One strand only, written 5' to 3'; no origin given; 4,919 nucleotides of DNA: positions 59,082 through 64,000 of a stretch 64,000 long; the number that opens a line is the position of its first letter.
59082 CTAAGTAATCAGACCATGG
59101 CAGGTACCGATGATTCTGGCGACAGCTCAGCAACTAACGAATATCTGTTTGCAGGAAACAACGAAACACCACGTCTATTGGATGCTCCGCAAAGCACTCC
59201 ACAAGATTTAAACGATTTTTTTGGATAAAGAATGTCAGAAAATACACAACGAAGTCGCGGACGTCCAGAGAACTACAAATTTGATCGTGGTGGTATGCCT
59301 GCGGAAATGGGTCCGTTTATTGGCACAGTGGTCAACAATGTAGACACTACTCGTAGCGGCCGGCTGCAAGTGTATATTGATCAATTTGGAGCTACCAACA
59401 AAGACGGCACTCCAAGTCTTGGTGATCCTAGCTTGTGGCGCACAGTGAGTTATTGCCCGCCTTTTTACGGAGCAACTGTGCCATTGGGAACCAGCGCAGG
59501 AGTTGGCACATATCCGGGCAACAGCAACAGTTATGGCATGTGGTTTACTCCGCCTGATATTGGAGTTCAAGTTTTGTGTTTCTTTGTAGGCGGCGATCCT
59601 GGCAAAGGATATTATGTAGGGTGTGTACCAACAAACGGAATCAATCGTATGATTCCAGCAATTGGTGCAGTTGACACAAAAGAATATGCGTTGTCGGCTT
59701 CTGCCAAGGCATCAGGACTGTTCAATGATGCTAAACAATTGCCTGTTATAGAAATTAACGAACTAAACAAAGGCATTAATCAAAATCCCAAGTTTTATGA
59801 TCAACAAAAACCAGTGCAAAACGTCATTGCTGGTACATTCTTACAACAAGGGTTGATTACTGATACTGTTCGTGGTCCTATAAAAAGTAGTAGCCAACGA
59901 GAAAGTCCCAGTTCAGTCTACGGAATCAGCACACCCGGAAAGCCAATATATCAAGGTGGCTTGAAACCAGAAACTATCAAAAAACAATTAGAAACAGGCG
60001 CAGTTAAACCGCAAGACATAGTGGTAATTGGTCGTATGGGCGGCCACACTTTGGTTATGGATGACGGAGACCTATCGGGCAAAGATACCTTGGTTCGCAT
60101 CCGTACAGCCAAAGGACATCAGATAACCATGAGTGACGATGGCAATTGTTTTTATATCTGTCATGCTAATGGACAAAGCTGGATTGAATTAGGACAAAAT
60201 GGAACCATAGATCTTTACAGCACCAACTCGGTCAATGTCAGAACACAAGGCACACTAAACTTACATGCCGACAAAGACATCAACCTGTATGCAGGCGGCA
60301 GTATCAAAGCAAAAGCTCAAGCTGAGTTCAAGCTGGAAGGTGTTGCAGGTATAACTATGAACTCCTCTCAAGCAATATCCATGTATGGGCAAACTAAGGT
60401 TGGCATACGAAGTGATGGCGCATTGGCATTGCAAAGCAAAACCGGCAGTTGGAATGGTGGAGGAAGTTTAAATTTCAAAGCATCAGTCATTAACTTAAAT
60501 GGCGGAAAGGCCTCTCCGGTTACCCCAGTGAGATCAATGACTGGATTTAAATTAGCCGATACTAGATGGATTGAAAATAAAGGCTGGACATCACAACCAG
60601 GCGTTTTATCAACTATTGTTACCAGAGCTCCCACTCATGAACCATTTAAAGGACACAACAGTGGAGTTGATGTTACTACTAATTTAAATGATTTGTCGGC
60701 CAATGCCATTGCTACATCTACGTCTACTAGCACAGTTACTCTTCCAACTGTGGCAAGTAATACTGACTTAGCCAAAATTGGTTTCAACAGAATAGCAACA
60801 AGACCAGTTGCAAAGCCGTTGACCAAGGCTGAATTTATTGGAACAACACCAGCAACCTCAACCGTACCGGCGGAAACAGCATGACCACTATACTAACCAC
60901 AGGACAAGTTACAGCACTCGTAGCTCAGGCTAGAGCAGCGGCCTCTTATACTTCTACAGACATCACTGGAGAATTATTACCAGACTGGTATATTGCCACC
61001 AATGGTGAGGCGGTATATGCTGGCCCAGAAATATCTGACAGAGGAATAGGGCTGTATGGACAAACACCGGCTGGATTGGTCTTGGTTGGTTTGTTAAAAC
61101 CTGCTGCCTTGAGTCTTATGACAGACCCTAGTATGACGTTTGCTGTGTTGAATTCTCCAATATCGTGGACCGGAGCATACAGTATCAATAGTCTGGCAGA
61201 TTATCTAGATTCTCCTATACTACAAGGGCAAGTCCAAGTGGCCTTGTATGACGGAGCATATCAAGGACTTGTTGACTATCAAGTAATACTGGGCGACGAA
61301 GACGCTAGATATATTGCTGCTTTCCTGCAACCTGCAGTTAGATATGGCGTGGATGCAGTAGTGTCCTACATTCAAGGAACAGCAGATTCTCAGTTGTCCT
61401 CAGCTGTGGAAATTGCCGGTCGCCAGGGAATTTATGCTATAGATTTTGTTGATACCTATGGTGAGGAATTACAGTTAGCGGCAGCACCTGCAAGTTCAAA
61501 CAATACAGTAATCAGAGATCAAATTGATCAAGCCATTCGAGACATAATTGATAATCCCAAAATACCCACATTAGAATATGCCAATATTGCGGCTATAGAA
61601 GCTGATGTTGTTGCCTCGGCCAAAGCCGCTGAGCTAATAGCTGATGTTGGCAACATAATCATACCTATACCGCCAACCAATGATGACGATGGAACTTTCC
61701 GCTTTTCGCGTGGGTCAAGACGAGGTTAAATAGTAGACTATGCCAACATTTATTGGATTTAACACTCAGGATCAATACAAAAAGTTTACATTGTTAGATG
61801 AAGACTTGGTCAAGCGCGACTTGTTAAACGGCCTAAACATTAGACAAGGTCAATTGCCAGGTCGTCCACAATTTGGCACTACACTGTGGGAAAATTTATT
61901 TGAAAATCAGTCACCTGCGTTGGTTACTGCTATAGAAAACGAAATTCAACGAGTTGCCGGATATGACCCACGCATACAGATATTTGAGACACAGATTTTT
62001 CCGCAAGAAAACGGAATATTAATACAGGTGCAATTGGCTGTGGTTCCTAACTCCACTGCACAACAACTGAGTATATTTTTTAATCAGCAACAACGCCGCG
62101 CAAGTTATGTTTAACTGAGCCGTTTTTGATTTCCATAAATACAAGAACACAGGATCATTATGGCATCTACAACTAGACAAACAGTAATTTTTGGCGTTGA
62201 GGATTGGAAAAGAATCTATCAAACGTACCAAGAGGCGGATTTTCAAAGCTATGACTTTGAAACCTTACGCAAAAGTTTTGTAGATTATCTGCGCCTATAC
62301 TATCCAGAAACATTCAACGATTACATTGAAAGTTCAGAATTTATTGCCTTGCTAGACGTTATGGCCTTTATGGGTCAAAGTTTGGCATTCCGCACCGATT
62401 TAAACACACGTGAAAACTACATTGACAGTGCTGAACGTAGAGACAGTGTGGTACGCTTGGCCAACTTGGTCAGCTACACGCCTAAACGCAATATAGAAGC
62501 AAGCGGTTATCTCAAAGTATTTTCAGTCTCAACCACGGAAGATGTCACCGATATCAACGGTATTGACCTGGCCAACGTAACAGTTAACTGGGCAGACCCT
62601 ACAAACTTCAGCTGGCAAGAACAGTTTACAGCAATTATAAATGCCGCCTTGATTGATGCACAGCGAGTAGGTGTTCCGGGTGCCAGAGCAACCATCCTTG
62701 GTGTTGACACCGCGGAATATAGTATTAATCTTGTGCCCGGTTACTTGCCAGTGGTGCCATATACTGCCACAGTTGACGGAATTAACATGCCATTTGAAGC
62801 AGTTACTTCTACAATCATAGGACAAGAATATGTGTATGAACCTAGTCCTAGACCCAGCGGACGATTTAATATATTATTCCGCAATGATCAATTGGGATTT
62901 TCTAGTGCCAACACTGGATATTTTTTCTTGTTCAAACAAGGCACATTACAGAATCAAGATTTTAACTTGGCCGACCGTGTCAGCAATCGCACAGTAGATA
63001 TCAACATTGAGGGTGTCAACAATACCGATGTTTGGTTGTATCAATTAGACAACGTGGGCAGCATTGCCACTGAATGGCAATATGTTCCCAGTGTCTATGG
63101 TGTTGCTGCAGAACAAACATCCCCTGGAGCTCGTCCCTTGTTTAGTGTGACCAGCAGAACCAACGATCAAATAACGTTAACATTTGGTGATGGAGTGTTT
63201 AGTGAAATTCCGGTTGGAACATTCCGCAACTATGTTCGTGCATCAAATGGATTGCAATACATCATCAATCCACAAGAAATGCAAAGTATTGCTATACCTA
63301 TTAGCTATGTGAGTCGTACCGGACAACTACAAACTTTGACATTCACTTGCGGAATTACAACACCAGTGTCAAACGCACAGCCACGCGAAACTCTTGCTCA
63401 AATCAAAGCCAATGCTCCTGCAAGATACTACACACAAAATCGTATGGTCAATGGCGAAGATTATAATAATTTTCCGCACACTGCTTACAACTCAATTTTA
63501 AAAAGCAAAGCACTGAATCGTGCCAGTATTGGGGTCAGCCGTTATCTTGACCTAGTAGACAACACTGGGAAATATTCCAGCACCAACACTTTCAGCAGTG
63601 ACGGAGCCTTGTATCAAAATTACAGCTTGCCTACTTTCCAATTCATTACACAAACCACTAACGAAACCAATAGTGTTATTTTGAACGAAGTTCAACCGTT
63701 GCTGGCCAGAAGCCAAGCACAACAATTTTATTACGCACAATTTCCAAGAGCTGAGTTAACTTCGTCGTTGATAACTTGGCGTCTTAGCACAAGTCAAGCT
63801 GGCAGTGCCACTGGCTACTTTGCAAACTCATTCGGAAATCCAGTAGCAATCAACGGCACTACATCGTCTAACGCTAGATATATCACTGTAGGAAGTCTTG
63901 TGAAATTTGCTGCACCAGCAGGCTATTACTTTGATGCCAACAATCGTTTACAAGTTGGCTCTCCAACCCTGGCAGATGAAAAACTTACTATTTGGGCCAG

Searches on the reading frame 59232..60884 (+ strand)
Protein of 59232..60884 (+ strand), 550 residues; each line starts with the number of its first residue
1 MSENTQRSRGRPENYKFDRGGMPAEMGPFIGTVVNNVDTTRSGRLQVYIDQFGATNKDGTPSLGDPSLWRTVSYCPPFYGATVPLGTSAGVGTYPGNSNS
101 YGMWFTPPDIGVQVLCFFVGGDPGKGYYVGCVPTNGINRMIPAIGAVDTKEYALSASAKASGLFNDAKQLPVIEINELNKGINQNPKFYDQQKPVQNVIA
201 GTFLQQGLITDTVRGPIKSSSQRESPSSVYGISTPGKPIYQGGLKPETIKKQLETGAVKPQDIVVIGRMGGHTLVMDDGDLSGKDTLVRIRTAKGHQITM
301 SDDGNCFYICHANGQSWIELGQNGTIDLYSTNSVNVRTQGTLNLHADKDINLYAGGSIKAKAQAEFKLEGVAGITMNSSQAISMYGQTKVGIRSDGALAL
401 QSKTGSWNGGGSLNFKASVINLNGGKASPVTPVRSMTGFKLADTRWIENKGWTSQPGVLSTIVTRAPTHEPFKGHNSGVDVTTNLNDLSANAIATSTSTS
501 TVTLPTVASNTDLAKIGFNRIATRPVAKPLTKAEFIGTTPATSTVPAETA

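Call 43: search_protein_families(library=phrogs, proteins=[window:59232-60884:+], max_evalue=0.001)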
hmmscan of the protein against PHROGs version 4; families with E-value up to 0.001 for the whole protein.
window:59232-60884:+ (550 aa): 2 families
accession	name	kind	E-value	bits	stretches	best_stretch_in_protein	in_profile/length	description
phrog_13211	-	tail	5.3e-28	98.5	1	30-381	23-343/887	baseplate hub subunit and tail lysozyme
phrog_9992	-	tail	1e-05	26.2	1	332-398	126-194/228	baseplate assembly protein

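Call 44: search_protein_families(library=pfam, proteins=[window:59232-60884:+], max_evalue=0.01)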
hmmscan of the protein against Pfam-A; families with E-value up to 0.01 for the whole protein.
window:59232-60884:+ (550 aa): 1 family
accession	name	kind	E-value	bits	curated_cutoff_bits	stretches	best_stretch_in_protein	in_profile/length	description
PF04717.18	Phage_base_V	-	0.00037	21.2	23.8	0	98-132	41-74/75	Type VI secretion system/phage-baseplate injector OB domain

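Call 121: search_solved_structures(query=window:59232-60884:+, max_evalue=1)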
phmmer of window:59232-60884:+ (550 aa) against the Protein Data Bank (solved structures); distinct sequences matched with E-value up to 1: 2.
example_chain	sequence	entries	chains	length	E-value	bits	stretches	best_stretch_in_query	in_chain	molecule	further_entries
7aef_q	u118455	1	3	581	7.1e-06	28.4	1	288-383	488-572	Phosphoserine phosphatase SerB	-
7b5h_AJ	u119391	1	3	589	8.2e-05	24.9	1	286-383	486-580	All3320 protein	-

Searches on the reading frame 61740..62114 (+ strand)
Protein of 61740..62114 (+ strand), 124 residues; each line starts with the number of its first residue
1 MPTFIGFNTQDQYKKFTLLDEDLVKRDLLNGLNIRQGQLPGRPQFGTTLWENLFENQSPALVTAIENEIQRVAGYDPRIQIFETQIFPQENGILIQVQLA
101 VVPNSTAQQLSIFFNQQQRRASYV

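Call 44: search_protein_families(library=pfam, proteins=[window:61740-62114:+], max_evalue=0.01)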
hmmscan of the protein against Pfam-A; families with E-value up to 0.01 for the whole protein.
window:61740-62114:+ (124 aa): 1 family
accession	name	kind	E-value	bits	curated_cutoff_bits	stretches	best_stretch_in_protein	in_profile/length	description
PF04965.19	GPW_gp25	-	8.3e-08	32.4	27.2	1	21-86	4-70/96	Baseplate wedge protein gp25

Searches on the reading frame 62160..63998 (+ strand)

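Call 44: search_protein_families(library=pfam, proteins=[window:62160-63998:+], max_evalue=0.01)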
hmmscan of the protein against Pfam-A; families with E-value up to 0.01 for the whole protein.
window:62160-63998:+ (613 aa): 0 families

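Call 68: search_protein_families(library=phrogs, proteins=[window:62160-63998:+], max_evalue=0.01)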
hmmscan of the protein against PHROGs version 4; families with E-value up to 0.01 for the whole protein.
window:62160-63998:+ (613 aa): 3 families
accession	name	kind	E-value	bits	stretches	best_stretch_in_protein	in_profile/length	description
phrog_10646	-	tail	7.8e-178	594.7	1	1-584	1-586/1142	baseplate wedge subunit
phrog_219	-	tail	9.4e-22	78.3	2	26-161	4-140/598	baseplate wedge subunit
phrog_24789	-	tail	1.4e-05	23.8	0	57-111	34-88/1214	baseplate protein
